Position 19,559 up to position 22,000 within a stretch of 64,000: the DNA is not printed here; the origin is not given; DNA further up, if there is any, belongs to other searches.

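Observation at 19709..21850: Biotin-carboxylase subunit of the leucine-catabolic methylcrotonyl-CoA carboxylase carries an in-frame N-terminal MerR/excisionase-type HTH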

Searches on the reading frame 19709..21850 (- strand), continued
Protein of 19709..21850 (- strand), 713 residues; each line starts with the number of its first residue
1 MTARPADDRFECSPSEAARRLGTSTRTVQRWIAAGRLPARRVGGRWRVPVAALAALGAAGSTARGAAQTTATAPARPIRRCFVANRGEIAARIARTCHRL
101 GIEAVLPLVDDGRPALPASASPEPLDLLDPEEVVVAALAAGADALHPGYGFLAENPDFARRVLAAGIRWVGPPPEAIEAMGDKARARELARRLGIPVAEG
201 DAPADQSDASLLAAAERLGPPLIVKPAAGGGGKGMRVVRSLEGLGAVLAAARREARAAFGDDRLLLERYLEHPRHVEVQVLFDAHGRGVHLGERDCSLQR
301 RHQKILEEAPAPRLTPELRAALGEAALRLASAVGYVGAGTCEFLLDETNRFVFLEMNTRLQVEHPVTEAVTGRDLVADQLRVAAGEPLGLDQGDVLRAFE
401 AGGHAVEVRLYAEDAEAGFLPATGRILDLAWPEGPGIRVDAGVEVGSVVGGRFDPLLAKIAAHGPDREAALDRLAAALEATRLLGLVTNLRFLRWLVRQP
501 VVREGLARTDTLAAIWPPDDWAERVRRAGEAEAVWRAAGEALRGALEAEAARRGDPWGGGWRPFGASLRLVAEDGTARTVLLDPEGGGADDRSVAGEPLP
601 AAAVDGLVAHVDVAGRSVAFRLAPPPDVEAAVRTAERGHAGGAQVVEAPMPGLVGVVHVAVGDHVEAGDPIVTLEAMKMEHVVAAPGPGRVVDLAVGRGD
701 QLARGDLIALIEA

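Call 9: find_encoding_contigs(protein=P0002, flank=6000, max_places=2)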
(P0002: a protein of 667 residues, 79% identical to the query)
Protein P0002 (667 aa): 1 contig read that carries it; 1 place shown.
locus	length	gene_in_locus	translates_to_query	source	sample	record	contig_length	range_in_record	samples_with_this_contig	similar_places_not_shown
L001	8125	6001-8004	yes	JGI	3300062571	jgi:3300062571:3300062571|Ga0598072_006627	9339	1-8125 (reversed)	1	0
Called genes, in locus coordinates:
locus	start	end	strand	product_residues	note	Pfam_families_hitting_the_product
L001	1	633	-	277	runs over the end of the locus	PF00462:Glutaredoxin (weak)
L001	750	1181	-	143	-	PF01850:PIN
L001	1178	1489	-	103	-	PF02604:PhdYeFM_antitox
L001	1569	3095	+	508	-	PF03473:MOSC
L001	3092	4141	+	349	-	PF01300:Sua5_yciO_yrdC, PF03481:Sua5_C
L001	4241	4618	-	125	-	PF01850:PIN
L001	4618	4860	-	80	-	PF02604:PhdYeFM_antitox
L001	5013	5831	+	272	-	PF00378:ECH_1, PF16113:ECH_2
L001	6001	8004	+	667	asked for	PF00289:Biotin_carb_N, PF02222:ATP-grasp, PF02786:CPSase_L_D2, PF07478:Dala_Dala_lig_C, PF02785:Biotin_carb_C, PF00364:Biotin_lipoyl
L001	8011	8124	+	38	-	?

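Call 10: find_encoding_contigs(protein=P0003, flank=6000, max_places=2)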
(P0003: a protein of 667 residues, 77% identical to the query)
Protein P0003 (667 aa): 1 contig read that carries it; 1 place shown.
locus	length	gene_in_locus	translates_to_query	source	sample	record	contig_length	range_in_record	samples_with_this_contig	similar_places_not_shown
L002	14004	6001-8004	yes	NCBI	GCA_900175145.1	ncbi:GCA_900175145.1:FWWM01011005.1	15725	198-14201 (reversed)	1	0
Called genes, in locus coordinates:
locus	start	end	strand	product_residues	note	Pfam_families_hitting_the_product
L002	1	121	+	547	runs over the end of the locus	?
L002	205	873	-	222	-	-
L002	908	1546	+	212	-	-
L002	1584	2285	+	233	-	-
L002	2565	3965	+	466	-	PF03473:MOSC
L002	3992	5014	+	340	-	PF01300:Sua5_yciO_yrdC, PF03481:Sua5_C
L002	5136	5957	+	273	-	PF00378:ECH_1, PF16113:ECH_2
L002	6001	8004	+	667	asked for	PF00289:Biotin_carb_N, PF02786:CPSase_L_D2, PF02222:ATP-grasp (weak), PF07478:Dala_Dala_lig_C, PF02785:Biotin_carb_C, PF00364:Biotin_lipoyl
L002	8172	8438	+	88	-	-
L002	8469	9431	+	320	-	PF00682:HMGL-like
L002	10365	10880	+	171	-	PF01844:HNH, PF14279:HNH_5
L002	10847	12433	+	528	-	PF01743:PolyA_pol, PF12627:PolyA_pol_RNAbd, PF01966:HD, PF13735:tRNA_NucTran2_2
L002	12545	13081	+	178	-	PF13428:TPR_14 (faint), PF13432:TPR_16, PF14559:TPR_19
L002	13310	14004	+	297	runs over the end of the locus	?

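Call 11: find_encoding_contigs(protein=P0001, flank=10000, max_places=2)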
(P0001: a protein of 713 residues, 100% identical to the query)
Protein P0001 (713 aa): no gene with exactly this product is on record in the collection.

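Call 17: find_encoding_contigs(protein=P0059, flank=10000, max_places=1)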
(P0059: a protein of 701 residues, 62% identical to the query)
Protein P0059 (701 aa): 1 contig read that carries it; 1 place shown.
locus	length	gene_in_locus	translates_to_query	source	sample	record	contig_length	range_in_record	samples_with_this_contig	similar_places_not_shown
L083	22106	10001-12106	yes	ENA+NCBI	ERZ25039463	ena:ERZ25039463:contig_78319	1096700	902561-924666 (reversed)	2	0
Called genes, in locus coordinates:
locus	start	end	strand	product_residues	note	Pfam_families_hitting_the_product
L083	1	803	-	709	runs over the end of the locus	PF03266:NTPase_1 (faint), PF19568:Spore_III_AA, PF13604:AAA_30 (faint), PF25516:PTPase, PF01424:R3H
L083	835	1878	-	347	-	-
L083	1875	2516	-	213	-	PF01174:SNO, PF07685:GATase_3 (weak)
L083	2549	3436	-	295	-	PF01680:SOR_SNZ, PF05690:ThiG, PF17935:TetR_C_27 (faint)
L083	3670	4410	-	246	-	-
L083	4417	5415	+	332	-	PF01370:Epimerase, PF13460:NAD_binding_10 (weak), PF08338:DUF1731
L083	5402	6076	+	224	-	-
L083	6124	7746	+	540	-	PF03255:ACCA (weak), PF01039:Carboxyl_trans, PF06833:MdcE (faint)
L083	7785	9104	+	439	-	PF03473:MOSC, PF00583:Acetyltransf_1 (weak), PF13508:Acetyltransf_7 (weak)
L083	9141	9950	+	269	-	PF00378:ECH_1, PF16113:ECH_2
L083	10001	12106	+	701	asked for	PF12728:HTH_17, PF00289:Biotin_carb_N, PF02222:ATP-grasp (faint), PF02786:CPSase_L_D2, PF07478:Dala_Dala_lig_C (weak), PF02785:Biotin_carb_C, PF00364:Biotin_lipoyl, PF25973:BSH_CzcB (faint)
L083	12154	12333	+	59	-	-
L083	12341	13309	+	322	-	PF00682:HMGL-like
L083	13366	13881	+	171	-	PF01844:HNH, PF14279:HNH_5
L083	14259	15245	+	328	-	PF12627:PolyA_pol_RNAbd, PF01966:HD, PF13735:tRNA_NucTran2_2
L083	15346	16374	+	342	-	PF01073:3Beta_HSD, PF01370:Epimerase, PF02719:Polysacc_synt_2, PF04321:RmlD_sub_bind, PF05368:NmrA (weak), PF13460:NAD_binding_10 (weak), PF16363:GDP_Man_Dehyd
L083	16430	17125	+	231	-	PF01068:DNA_ligase_A_M (weak)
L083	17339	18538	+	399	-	-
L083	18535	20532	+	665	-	PF00582:Usp, PF00535:Glycos_transf_2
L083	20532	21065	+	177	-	PF00583:Acetyltransf_1, PF13673:Acetyltransf_10, PF13508:Acetyltransf_7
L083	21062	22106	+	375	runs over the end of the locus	PF02595:Gly_kinase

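Call 18: find_encoding_contigs(protein=P0113, flank=10000, max_places=1)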
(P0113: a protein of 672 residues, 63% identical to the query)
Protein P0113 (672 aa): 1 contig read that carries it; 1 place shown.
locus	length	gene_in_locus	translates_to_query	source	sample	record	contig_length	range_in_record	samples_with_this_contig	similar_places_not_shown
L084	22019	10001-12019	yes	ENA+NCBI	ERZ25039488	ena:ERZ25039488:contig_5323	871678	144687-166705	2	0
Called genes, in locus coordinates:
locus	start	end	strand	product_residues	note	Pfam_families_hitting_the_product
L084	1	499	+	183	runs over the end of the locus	PF07638:Sigma70_ECF, PF04542:Sigma70_r2, PF08281:Sigma70_r4_2, PF04545:Sigma70_r4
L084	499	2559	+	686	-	-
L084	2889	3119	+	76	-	-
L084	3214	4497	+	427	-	PF01039:Carboxyl_trans, PF03255:ACCA (weak), PF06833:MdcE (faint)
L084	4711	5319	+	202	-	PF03473:MOSC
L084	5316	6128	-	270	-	PF10920:DUF2705 (weak)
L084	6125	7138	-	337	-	PF00005:ABC_tran, PF13304:AAA_21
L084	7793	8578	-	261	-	PF13468:Glyoxalase_3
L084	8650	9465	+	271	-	PF00378:ECH_1, PF16113:ECH_2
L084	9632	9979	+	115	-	PF19371:DUF5946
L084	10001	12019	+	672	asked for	PF12728:HTH_17, PF00289:Biotin_carb_N, PF02222:ATP-grasp, PF02786:CPSase_L_D2, PF07478:Dala_Dala_lig_C, PF02785:Biotin_carb_C, PF00364:Biotin_lipoyl, PF25917:BSH_RND, +3 more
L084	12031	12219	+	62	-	-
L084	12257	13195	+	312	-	PF00682:HMGL-like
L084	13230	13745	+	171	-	PF01844:HNH, PF14279:HNH_5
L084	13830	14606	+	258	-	PF12627:PolyA_pol_RNAbd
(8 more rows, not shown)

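Call 19: find_encoding_contigs(protein=P0015, flank=10000, max_places=1)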
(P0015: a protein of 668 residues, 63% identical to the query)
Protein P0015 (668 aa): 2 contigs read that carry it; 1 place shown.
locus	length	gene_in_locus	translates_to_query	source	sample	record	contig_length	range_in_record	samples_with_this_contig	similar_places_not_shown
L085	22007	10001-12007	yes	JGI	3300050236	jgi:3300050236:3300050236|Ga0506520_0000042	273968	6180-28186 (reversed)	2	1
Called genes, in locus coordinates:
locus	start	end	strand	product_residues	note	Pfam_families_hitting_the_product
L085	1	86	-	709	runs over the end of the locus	PF19568:Spore_III_AA, PF03266:NTPase_1 (faint), PF13604:AAA_30 (faint), PF25516:PTPase, PF01424:R3H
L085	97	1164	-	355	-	-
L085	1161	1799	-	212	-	PF01174:SNO, PF07685:GATase_3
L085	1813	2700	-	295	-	PF01680:SOR_SNZ, PF17935:TetR_C_27 (faint), PF05690:ThiG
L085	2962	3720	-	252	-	-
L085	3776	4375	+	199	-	-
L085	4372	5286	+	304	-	PF01370:Epimerase, PF04321:RmlD_sub_bind (weak), PF05368:NmrA, PF07993:NAD_binding_4 (faint), PF01073:3Beta_HSD, PF13460:NAD_binding_10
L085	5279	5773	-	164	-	-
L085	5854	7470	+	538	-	PF03255:ACCA, PF01039:Carboxyl_trans, PF06833:MdcE (faint)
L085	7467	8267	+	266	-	-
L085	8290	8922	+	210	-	-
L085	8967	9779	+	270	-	PF00378:ECH_1, PF16113:ECH_2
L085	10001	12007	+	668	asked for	PF12728:HTH_17, PF00289:Biotin_carb_N, PF02222:ATP-grasp (weak), PF02786:CPSase_L_D2, PF07478:Dala_Dala_lig_C, PF02785:Biotin_carb_C, PF00364:Biotin_lipoyl, PF25917:BSH_RND (weak), +2 more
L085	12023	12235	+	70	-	-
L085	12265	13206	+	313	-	PF00682:HMGL-like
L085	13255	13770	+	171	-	PF01844:HNH, PF14279:HNH_5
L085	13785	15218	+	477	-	PF01743:PolyA_pol, PF12627:PolyA_pol_RNAbd, PF01966:HD, PF13735:tRNA_NucTran2_2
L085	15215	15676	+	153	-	-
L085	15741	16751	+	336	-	PF01073:3Beta_HSD, PF01370:Epimerase, PF02719:Polysacc_synt_2, PF04321:RmlD_sub_bind, PF05368:NmrA (weak), PF07993:NAD_binding_4 (faint), PF13460:NAD_binding_10 (weak), PF16363:GDP_Man_Dehyd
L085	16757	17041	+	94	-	-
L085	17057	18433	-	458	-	PF11700:ATG22, PF07690:MFS_1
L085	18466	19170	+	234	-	PF01068:DNA_ligase_A_M (weak)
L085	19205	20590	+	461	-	-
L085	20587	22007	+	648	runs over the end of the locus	PF00582:Usp, PF00535:Glycos_transf_2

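Call 41: list_cluster_members(proteins=[P0001, P0003, P0059, P0113, P0078, P0093, P0037, P0063, P0036, P0098])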
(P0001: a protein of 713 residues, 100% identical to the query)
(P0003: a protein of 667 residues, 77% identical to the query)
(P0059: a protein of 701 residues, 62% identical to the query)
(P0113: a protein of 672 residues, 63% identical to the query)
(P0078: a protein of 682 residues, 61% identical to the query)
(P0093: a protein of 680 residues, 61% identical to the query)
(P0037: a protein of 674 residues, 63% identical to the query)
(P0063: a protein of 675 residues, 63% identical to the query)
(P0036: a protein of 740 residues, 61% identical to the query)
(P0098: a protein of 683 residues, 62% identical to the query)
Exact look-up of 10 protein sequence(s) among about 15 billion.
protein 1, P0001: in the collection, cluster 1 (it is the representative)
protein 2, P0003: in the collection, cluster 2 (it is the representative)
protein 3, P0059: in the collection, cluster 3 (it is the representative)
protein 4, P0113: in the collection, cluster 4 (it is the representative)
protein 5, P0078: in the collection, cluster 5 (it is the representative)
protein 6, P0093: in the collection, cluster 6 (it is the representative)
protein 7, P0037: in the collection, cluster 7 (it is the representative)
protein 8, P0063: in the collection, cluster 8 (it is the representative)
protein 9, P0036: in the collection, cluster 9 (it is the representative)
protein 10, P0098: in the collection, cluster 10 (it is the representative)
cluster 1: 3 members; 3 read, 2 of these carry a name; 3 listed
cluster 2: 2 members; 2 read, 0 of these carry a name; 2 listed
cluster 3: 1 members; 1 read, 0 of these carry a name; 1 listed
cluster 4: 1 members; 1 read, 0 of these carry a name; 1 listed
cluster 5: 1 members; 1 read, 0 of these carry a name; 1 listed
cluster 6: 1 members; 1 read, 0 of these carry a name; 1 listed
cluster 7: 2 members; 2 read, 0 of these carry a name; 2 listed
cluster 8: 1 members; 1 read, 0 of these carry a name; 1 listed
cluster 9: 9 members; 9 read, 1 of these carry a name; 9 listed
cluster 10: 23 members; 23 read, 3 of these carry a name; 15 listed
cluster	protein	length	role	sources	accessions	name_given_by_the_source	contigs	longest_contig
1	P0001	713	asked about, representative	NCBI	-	-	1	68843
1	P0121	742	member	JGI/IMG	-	acetyl-CoA/propionyl-CoA carboxylase biotin carboxyl carrier protein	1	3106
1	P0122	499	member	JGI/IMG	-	acetyl-CoA/propionyl-CoA carboxylase biotin carboxyl carrier protein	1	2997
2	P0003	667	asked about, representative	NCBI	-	-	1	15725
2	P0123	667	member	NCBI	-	-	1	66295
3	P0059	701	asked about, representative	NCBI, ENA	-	-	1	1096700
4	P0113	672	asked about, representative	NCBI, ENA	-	-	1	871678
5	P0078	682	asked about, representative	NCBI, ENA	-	-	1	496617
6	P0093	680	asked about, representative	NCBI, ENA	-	-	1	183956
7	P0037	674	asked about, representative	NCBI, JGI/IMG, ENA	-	-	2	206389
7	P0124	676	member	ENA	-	-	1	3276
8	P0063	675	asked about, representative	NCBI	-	-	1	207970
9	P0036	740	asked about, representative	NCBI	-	-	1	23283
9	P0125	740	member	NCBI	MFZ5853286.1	MAG: biotin carboxylase N-terminal domain-containing protein [Chloroflexota bacterium]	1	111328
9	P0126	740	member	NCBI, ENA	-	-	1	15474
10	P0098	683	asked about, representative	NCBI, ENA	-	-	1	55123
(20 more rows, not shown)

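Call 44: find_encoding_contigs(protein=P0121, flank=3000, max_places=2)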
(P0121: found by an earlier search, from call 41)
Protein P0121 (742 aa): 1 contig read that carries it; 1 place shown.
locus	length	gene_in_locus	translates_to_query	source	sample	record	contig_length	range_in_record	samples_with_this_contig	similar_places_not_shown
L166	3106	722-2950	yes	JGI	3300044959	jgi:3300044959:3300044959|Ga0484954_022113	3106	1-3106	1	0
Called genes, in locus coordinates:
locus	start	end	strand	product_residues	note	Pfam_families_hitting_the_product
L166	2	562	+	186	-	?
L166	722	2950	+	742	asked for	PF00376:MerR (faint), PF12728:HTH_17, PF00289:Biotin_carb_N, PF02786:CPSase_L_D2, PF02222:ATP-grasp (weak), PF07478:Dala_Dala_lig_C, PF02785:Biotin_carb_C, PF00364:Biotin_lipoyl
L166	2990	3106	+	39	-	?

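Call 48: search_protein_families(library=pfam, proteins=[L085:12023-12235:+, L083:12154-12333:+, L002:8172-8438:+], max_evalue=1)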
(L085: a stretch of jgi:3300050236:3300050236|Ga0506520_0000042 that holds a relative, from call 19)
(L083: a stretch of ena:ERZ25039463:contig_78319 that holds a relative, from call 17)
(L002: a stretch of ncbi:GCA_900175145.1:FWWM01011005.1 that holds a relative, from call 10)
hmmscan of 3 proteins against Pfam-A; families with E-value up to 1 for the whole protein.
L085:12023-12235:+ (70 aa): 1 family
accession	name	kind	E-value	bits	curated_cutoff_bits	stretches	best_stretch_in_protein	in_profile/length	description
PF14716.13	HHH_8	-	0.12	13.2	30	1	24-62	10-48/73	Helix-hairpin-helix domain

L083:12154-12333:+ (59 aa): 1 family
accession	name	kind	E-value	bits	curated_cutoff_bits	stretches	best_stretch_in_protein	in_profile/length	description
PF03449.20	GreA_GreB_N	-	0.033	14.8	24.5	1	20-52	28-64/71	Transcription elongation factor, N-terminal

L002:8172-8438:+ (88 aa): 1 family
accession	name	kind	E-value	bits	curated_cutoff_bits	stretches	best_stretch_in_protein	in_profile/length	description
PF02993.19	MCPVI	-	0.21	11.8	28.4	1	21-70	166-212/225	Minor capsid protein VI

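Call 49: search_protein_families(library=ncbifam, proteins=[window:19709-21850:-], max_evalue=0.00001)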
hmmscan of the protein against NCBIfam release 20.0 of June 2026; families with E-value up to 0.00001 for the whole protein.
window:19709-21850:- (713 aa): 41 families (the best 25 are shown)
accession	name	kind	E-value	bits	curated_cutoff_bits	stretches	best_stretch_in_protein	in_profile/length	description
NF009554.0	PRK12999.1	equivalog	1.7e-154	516.3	965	2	77-510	4-450/1147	pyruvate carboxylase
TIGR02712.1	urea_carbox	equivalog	8.3e-143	477.5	1303.85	2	81-516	4-443/1201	urea carboxylase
TIGR01235.1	pyruv_carbox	equivalog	2.9e-138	462.2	1114.45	2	82-509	3-445/1143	pyruvate carboxylase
NF009471.0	PRK12833.1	equivalog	1.1e-136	456.1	686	1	77-521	4-452/467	acetyl-CoA carboxylase biotin carboxylase subunit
NF006367.0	PRK08591.1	subfamily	2.8e-136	454.8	597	1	78-510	2-439/451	acetyl-CoA carboxylase biotin carboxylase subunit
TIGR00514.1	accC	equivalog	1.5e-129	432.8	626.5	1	80-505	4-434/449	acetyl-CoA carboxylase biotin carboxylase subunit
NF006406.0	PRK08654.1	equivalog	1.5e-127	426.1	739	1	80-509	4-437/499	acetyl-CoA carboxylase biotin carboxylase subunit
NF004085.0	PRK05586.1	equivalog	9.1e-122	407.2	723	1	79-505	3-434/448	acetyl-CoA carboxylase biotin carboxylase subunit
NF005525.0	PRK07178.1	equivalog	9.1e-115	384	768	1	78-511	2-438/471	acetyl-CoA carboxylase biotin carboxylase subunit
NF006287.0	PRK08463.1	equivalog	1e-110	370.8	775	1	78-508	2-437/479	acetyl-CoA carboxylase subunit A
NF006286.0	PRK08462.1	equivalog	1.1e-103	347.5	740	1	78-500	4-429/445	acetyl-CoA carboxylase biotin carboxylase subunit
NF005117.0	PRK06549.1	equivalog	1.1e-14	55.1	159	1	626-708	46-126/130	acetyl-CoA carboxylase biotin carboxyl carrier protein subunit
TIGR01205.1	D_ala_D_alaTIGR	subfamily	4.2e-13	49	245.65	1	165-358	89-285/318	D-alanine--D-alanine ligase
NF006761.0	PRK09282.1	domain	6.4e-13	48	402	1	634-712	512-590/591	pyruvate carboxylase subunit B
NF002378.0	PRK01372.1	subfamily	6.6e-13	48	243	1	182-358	100-269/305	D-alanine--D-alanine ligase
TIGR01764.1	excise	domain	2.3e-11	43.9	28.8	1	13-54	3-44/49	excisionase family DNA-binding protein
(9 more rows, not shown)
